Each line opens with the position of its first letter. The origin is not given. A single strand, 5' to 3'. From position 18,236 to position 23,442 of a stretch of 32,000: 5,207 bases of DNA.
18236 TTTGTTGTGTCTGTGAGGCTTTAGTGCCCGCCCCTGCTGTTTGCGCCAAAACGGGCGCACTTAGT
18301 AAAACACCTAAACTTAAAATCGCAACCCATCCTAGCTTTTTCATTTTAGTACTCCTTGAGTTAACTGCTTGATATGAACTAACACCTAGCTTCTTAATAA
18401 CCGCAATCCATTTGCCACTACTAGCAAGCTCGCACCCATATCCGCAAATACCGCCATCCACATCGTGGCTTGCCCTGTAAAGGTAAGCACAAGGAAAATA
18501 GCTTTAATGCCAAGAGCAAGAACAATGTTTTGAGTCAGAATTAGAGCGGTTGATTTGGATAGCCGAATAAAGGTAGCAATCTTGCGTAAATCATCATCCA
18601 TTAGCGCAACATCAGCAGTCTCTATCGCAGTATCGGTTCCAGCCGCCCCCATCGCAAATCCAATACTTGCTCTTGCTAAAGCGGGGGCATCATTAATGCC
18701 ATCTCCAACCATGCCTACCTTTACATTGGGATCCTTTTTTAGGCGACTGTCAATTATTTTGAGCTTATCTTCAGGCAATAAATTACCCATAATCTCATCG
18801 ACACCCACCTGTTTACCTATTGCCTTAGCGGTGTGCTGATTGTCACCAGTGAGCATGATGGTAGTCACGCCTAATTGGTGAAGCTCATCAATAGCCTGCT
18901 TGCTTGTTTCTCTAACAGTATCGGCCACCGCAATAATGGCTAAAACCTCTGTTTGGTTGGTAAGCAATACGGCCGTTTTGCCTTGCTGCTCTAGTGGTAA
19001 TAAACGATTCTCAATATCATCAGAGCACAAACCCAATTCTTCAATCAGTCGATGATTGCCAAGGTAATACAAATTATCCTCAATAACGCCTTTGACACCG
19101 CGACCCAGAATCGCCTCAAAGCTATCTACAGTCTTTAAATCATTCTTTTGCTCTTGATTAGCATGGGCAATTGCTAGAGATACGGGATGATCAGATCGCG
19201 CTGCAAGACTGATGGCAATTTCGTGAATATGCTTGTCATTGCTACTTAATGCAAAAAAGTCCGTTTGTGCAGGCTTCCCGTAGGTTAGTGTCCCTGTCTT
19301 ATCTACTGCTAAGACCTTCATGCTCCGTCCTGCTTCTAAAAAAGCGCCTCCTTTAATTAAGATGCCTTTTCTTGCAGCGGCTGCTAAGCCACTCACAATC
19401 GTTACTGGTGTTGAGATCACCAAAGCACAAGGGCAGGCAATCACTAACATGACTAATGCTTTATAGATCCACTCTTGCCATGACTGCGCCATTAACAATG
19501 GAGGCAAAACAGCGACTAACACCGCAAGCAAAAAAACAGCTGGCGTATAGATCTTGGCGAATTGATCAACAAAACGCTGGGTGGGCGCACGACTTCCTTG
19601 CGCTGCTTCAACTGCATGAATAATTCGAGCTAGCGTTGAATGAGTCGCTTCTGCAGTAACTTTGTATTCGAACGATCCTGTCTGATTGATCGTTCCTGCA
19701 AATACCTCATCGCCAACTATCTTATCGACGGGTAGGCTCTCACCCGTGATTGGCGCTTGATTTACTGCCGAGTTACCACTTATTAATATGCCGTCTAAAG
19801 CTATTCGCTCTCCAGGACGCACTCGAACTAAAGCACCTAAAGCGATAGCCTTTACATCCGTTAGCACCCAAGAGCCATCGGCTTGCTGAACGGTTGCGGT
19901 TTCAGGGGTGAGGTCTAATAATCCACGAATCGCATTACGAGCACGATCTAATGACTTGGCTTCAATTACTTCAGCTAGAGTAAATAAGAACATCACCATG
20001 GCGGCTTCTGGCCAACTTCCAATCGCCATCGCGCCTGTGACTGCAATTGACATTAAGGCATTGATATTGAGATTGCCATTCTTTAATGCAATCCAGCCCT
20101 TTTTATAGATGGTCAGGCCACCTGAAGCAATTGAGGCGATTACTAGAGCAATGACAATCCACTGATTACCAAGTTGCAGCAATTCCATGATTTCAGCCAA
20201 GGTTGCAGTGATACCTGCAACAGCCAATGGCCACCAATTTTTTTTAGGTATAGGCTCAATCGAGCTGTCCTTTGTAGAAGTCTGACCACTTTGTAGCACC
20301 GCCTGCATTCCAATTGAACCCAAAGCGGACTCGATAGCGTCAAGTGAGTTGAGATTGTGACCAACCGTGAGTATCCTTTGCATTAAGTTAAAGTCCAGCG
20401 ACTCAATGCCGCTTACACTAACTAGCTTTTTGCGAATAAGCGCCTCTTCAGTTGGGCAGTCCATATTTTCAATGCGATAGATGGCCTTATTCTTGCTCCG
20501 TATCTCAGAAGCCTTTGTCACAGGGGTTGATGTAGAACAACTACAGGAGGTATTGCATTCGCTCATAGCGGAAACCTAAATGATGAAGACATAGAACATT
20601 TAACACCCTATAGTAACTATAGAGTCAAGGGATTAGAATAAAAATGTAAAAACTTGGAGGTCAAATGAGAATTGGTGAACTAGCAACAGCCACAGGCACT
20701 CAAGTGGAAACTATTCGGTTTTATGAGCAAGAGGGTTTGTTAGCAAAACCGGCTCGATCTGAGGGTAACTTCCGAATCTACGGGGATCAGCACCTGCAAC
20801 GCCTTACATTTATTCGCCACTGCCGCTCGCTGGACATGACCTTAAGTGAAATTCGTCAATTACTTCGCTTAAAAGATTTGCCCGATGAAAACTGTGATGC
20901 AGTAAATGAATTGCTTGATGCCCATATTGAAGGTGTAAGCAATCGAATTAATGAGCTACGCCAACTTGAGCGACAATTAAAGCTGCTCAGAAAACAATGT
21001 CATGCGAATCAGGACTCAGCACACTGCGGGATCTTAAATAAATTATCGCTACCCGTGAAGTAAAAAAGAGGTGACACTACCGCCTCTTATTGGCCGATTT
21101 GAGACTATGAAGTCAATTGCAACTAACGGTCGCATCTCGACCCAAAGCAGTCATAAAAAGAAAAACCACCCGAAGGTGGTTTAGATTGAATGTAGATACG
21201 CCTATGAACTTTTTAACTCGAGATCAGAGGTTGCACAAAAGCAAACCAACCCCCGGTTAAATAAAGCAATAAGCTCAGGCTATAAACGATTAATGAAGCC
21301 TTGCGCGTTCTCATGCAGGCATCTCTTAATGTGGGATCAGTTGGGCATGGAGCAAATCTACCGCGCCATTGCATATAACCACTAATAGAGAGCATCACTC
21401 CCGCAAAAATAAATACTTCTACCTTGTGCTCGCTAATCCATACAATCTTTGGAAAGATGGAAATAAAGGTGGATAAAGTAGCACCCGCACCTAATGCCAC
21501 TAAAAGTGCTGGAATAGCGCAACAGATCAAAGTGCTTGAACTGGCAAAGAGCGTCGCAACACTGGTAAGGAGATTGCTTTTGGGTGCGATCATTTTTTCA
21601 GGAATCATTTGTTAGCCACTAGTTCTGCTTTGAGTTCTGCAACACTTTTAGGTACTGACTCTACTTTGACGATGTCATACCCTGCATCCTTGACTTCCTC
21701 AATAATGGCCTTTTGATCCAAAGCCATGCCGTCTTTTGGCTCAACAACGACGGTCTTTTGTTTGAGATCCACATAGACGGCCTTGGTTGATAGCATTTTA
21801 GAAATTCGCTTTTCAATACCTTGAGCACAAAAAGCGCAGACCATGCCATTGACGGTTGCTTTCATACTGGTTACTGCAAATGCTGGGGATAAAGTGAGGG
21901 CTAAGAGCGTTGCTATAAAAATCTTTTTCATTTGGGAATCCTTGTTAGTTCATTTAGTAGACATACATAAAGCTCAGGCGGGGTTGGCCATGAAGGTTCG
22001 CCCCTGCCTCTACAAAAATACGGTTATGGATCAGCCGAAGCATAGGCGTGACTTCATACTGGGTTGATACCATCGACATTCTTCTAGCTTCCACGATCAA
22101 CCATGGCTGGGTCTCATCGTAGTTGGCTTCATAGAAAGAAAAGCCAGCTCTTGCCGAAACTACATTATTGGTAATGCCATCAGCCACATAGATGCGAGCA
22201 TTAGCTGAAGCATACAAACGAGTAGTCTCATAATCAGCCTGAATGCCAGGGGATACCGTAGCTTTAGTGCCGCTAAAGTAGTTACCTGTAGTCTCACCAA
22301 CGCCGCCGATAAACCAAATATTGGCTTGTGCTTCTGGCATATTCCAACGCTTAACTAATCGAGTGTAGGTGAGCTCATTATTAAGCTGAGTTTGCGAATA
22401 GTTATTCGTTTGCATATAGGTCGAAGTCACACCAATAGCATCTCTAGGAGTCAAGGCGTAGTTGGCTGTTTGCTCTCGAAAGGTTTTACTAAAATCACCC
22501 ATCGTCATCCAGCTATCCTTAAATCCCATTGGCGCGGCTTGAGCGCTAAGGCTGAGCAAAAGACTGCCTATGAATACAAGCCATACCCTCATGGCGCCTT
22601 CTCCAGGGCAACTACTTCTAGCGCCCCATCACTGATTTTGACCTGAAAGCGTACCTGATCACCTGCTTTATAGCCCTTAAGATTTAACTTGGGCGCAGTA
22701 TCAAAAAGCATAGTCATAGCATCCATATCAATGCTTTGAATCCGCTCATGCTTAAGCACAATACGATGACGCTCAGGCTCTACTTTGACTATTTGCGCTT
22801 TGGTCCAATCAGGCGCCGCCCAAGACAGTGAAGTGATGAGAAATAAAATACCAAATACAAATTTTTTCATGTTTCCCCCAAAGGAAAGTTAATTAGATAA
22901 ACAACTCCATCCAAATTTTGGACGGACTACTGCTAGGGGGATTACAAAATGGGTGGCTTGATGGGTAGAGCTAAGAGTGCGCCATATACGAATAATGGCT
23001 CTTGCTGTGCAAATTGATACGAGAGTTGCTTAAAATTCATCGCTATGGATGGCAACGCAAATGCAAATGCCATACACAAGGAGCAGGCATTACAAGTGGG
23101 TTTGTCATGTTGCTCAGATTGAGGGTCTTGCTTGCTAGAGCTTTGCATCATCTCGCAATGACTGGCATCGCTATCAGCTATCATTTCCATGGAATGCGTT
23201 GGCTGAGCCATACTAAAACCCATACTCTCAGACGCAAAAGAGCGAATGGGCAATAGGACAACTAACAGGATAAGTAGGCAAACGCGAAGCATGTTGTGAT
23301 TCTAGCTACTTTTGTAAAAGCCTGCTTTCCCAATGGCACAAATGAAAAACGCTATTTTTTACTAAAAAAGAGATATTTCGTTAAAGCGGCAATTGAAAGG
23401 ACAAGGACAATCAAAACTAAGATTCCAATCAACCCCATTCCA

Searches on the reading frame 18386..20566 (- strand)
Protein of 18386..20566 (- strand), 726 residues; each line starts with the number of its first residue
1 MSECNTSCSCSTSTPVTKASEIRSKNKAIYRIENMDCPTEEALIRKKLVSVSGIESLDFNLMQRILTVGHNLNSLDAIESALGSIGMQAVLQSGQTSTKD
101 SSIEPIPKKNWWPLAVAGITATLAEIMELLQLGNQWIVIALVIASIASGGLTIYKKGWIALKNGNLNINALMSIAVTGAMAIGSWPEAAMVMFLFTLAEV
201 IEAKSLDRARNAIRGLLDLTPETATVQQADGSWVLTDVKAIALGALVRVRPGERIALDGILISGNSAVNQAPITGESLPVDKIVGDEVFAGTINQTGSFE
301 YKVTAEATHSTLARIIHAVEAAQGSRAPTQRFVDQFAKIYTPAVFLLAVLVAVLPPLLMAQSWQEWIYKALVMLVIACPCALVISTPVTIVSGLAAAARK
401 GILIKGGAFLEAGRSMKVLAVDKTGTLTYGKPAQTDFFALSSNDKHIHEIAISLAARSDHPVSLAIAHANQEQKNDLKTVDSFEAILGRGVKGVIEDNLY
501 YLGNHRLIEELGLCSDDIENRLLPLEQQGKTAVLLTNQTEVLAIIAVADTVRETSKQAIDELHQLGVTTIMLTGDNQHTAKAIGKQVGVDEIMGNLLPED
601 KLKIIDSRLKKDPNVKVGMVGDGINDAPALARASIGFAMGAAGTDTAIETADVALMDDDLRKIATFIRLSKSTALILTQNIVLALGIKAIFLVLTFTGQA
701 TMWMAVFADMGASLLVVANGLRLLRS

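Call 13: search_protein_families(library=pfam, max_evalue=0.01, proteins=[window:18386-20566:-])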
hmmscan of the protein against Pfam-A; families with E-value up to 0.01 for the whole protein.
window:18386-20566:- (726 aa): 5 families
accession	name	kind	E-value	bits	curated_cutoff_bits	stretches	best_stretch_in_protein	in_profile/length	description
PF00122.25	E1-E2_ATPase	-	1.5e-52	178.2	28.1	1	219-400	2-181/181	E1-E2 ATPase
PF00702.32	Hydrolase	-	3.4e-32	112.8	26.4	1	416-633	1-190/191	haloacid dehalogenase-like hydrolase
PF00403.32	HMA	-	6.9e-06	26.8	24.8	1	30-82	2-56/62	Heavy-metal-associated domain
PF08282.18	Hydrolase_3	-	0.0017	18.6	20.9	0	617-653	206-241/255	haloacid dehalogenase-like hydrolase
PF12710.13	HAD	-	0.004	18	27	0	551-597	86-132/189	haloacid dehalogenase-like hydrolase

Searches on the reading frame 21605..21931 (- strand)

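Call 13: search_protein_families(library=pfam, max_evalue=0.01, proteins=[window:21605-21931:-])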
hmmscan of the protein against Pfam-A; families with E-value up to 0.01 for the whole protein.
window:21605-21931:- (108 aa): 1 family
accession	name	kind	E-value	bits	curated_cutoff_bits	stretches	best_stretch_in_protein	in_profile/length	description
PF00403.32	HMA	-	1.2e-09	38.8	24.8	1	27-86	4-62/62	Heavy-metal-associated domain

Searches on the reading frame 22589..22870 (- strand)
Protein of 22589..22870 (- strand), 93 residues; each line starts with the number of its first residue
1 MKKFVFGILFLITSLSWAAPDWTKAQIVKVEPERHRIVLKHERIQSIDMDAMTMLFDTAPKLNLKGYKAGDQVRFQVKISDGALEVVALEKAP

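Call 13: search_protein_families(library=pfam, max_evalue=0.01, proteins=[window:22589-22870:-])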
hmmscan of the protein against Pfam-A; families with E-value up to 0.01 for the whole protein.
window:22589-22870:- (93 aa): 1 family
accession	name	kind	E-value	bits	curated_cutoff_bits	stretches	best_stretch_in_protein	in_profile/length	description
PF11604.15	CusF_Ec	-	1.5e-18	66.9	27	1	21-91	2-72/72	Copper binding periplasmic protein CusF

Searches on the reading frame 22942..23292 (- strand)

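Call 13: search_protein_families(library=pfam, max_evalue=0.01, proteins=[window:22942-23292:-])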
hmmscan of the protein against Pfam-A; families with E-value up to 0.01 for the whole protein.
window:22942-23292:- (116 aa): 1 family
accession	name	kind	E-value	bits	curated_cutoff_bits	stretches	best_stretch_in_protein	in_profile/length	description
PF11162.13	DUF2946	-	0.00066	20.9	23.7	1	5-104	5-99/117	Protein of unknown function (DUF2946)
